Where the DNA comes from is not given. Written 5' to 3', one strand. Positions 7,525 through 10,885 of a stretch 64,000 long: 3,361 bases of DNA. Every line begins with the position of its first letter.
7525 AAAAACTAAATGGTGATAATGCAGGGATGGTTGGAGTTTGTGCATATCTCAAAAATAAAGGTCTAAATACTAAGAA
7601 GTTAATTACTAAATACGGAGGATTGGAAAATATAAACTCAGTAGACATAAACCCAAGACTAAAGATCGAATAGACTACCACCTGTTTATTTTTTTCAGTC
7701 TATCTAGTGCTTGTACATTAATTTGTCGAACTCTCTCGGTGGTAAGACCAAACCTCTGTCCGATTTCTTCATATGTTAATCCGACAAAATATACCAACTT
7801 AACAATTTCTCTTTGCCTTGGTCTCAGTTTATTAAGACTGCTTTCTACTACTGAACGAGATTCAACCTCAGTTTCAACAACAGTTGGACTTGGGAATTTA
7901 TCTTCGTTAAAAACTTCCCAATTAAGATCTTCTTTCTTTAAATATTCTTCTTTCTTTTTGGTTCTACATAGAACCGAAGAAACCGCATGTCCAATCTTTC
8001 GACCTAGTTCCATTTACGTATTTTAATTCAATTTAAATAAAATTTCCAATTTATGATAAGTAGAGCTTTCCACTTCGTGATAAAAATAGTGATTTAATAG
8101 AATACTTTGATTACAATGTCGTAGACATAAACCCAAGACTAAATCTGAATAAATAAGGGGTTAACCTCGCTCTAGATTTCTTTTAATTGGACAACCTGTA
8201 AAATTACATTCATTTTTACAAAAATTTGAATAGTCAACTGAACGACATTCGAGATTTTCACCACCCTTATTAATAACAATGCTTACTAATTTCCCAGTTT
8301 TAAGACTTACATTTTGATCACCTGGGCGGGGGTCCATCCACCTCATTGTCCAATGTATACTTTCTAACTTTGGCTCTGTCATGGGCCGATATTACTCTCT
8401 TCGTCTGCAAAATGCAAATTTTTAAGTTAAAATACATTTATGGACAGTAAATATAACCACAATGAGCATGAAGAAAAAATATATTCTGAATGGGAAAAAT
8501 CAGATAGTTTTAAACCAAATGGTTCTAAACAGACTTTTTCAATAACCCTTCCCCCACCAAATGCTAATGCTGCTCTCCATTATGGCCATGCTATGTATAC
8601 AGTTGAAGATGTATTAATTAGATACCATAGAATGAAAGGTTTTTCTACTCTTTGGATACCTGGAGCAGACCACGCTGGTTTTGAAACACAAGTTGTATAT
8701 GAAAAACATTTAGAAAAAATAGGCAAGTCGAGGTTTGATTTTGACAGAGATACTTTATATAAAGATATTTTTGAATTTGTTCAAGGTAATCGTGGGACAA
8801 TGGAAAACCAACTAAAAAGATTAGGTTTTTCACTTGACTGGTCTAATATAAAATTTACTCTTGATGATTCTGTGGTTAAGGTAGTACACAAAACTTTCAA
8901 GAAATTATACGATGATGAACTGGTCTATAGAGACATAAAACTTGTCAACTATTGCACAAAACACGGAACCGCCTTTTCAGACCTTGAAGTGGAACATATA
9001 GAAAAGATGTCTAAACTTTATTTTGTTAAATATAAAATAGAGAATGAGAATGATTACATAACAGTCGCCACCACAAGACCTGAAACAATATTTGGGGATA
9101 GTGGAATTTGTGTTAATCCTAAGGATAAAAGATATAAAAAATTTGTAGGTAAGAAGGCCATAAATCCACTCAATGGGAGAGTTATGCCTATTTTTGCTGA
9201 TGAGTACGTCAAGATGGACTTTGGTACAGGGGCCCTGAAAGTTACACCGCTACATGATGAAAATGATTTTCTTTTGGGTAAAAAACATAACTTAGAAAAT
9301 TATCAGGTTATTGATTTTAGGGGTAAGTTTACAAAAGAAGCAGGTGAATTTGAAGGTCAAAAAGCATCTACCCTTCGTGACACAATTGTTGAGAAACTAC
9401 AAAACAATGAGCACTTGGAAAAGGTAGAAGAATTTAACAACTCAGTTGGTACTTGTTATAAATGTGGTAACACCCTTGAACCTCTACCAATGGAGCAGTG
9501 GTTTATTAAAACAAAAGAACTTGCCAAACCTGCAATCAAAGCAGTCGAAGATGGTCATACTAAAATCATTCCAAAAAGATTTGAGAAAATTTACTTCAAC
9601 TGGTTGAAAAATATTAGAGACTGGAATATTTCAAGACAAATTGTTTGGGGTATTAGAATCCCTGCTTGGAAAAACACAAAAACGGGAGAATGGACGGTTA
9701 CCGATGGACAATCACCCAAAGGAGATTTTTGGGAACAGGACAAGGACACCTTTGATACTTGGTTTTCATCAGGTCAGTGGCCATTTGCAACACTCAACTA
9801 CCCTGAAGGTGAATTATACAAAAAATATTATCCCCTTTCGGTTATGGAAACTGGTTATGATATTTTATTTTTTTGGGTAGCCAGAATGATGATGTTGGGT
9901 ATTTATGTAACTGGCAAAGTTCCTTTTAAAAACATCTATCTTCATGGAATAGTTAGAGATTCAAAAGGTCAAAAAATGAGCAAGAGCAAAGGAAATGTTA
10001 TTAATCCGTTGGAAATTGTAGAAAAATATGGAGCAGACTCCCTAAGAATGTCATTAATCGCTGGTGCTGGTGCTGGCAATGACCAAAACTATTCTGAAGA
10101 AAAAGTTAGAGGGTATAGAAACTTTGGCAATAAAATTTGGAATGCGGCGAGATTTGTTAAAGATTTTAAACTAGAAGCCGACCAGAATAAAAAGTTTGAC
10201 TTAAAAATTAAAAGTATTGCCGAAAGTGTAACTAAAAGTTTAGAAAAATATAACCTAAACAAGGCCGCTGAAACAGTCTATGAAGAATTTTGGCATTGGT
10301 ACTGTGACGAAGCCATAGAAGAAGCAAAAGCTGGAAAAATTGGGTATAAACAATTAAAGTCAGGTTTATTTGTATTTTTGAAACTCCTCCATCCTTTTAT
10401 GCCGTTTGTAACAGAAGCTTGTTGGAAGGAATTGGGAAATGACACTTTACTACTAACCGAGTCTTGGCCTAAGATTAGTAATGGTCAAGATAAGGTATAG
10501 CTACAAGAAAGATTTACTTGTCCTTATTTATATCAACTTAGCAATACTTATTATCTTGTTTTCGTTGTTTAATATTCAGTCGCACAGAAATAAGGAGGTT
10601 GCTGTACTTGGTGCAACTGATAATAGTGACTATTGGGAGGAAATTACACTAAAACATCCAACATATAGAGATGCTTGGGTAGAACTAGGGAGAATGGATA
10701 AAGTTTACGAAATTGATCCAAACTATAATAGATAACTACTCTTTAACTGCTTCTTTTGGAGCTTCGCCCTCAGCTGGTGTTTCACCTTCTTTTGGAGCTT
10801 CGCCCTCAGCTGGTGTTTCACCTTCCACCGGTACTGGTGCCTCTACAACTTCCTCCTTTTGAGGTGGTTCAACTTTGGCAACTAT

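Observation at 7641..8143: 23-bp perfect direct repeats bracketing a sigma-70 region-4-only mini-gene inserted at the 3' end of tsaD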

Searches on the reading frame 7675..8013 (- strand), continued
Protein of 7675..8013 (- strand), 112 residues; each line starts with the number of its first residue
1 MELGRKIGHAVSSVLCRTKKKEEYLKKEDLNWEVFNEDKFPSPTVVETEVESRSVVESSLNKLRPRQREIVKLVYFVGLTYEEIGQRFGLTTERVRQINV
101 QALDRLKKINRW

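Call 79: find_encoding_contigs(protein=P0139, flank=5000, max_places=4)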
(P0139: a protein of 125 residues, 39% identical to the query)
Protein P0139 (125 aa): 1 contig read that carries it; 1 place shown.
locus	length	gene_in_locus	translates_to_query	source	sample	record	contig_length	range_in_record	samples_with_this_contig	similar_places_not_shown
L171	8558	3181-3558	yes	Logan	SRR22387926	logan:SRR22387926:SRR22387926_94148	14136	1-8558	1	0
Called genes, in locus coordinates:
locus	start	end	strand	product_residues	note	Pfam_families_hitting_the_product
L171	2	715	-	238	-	?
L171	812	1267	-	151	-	-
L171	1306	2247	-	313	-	PF00512:HisKA, PF02518:HATPase_c, PF14501:HATPase_c_5 (weak)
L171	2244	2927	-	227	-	PF00072:Response_reg, PF00486:Trans_reg_C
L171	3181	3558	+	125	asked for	PF08281:Sigma70_r4_2, PF04545:Sigma70_r4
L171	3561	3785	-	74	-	-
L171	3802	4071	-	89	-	PF06103:DUF948 (faint)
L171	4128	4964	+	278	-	PF00561:Abhydrolase_1 (faint)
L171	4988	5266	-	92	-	-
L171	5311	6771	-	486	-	PF13555:AAA_29 (faint), PF00005:ABC_tran, PF02463:SMC_N (faint), PF03193:RsgA_GTPase (faint), PF13175:AAA_15 (faint), PF13238:AAA_18 (faint), PF12848:ABC_tran_Xtn (weak), PF00005:ABC_tran, +3 more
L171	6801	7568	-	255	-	PF00950:ABC-3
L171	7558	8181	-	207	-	PF02463:SMC_N (faint), PF00005:ABC_tran, PF13304:AAA_21 (weak)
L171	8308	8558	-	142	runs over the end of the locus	PF08570:DUF1761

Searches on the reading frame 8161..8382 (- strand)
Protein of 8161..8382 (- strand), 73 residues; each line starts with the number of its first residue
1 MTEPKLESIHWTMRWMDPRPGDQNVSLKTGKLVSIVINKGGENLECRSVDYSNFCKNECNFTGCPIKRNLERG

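Call 4: search_protein_families(library=pfam, proteins=[window:8161-8382:-], max_evalue=0.1)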
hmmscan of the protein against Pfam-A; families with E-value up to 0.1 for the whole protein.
window:8161-8382:- (73 aa): 0 families

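Call 16: find_encoding_contigs(protein=window:8161-8382:-, flank=4000, max_places=10)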
Protein window:8161-8382:- (73 aa): 2 contigs read that carry it; 2 places shown.
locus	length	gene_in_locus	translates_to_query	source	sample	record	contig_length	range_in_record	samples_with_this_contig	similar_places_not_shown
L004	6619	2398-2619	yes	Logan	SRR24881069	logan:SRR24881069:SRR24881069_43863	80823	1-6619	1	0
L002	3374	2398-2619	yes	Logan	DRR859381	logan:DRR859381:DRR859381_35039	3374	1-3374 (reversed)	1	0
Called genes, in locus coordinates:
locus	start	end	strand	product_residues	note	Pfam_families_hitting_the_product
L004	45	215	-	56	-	-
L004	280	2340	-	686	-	PF00133:tRNA-synt_1, PF09334:tRNA-synt_1g (weak), PF13603:tRNA-synt_1_2, PF09334:tRNA-synt_1g, PF08264:Anticodon_1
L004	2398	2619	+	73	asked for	-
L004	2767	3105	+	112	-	PF08281:Sigma70_r4_2, PF04545:Sigma70_r4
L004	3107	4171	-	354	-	PF00814:TsaD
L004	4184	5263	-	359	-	PF01300:Sua5_yciO_yrdC, PF02367:TsaE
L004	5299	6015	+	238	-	PF18765:Polbeta (faint)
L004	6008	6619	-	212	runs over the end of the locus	PF09335:VTT_dom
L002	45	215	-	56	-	-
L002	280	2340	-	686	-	PF00133:tRNA-synt_1, PF09334:tRNA-synt_1g (weak), PF13603:tRNA-synt_1_2, PF09334:tRNA-synt_1g, PF08264:Anticodon_1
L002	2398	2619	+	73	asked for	-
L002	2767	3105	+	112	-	PF08281:Sigma70_r4_2, PF04545:Sigma70_r4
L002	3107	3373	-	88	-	?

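Call 60: search_protein_families(library=ncbifam, proteins=[window:8161-8382:-], max_evalue=0.01)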
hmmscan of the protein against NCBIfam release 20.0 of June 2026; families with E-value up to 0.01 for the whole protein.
window:8161-8382:- (73 aa): 0 families

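Call 61: search_protein_families(library=phrogs, proteins=[window:8161-8382:-], max_evalue=0.01)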
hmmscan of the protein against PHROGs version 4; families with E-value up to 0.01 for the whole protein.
window:8161-8382:- (73 aa): 0 families

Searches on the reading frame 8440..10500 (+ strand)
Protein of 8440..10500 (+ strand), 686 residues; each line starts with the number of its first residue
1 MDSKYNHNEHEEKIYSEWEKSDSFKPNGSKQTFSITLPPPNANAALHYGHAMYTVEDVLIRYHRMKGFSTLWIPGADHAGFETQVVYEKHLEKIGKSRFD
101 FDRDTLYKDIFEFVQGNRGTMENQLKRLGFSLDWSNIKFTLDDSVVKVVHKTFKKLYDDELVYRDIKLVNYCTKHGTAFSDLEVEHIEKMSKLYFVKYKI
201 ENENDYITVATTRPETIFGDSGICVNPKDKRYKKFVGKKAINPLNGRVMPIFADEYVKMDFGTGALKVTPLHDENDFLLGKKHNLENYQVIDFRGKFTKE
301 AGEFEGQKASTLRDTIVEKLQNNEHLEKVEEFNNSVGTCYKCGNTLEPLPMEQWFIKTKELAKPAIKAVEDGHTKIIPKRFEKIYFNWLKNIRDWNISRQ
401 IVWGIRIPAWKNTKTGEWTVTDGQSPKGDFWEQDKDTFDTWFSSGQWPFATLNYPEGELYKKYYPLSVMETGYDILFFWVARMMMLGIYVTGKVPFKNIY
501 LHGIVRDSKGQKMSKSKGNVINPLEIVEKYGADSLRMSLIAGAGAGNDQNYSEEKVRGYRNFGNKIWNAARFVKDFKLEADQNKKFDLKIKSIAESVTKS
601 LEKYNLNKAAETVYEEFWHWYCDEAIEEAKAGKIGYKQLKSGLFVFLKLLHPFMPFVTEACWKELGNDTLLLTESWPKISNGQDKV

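Call 4: search_protein_families(library=pfam, proteins=[window:8440-10500:+], max_evalue=0.1)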
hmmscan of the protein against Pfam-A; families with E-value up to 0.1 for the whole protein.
window:8440-10500:+ (686 aa): 6 families
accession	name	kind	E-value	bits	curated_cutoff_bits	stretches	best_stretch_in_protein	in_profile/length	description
PF00133.28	tRNA-synt_1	-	2.6e-121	405.7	22.7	1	13-550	1-412/414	tRNA synthetases class I (I, L, M and V)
PF09334.17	tRNA-synt_1g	-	3.2e-24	85.9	20.1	3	496-557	312-372/391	tRNA synthetases class I (M)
PF08264.19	Anticodon_1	-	5.2e-21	75.5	25.1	1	589-680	7-107/148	Anticodon-binding domain of tRNA ligase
PF13603.12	tRNA-synt_1_2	-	6.8e-16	58.7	25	1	235-300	84-149/185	Leucyl-tRNA synthetase, editing domain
PF01406.26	tRNA-synt_1e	-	0.0002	21.2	27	1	494-556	235-296/301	tRNA synthetases class I (C) catalytic domain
PF01921.24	tRNA-synt_1f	-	0.0084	15.5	27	1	503-538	273-308/360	tRNA synthetases class I (K)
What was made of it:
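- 8440..10500 (+): valS, the downstream conserved neighbour. Pfam tRNA-synt_1 3e-121 (call 4).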

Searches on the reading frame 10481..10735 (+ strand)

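Call 4: search_protein_families(library=pfam, proteins=[window:10481-10735:+], max_evalue=0.1)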
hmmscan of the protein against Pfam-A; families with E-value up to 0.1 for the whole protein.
window:10481-10735:+ (84 aa): 1 family
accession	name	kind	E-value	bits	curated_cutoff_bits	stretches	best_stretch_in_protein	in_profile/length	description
PF14914.11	LRRC37AB_C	-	0.009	16.4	27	1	5-39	109-145/147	LRRC37A/B like protein 1 C-terminal domain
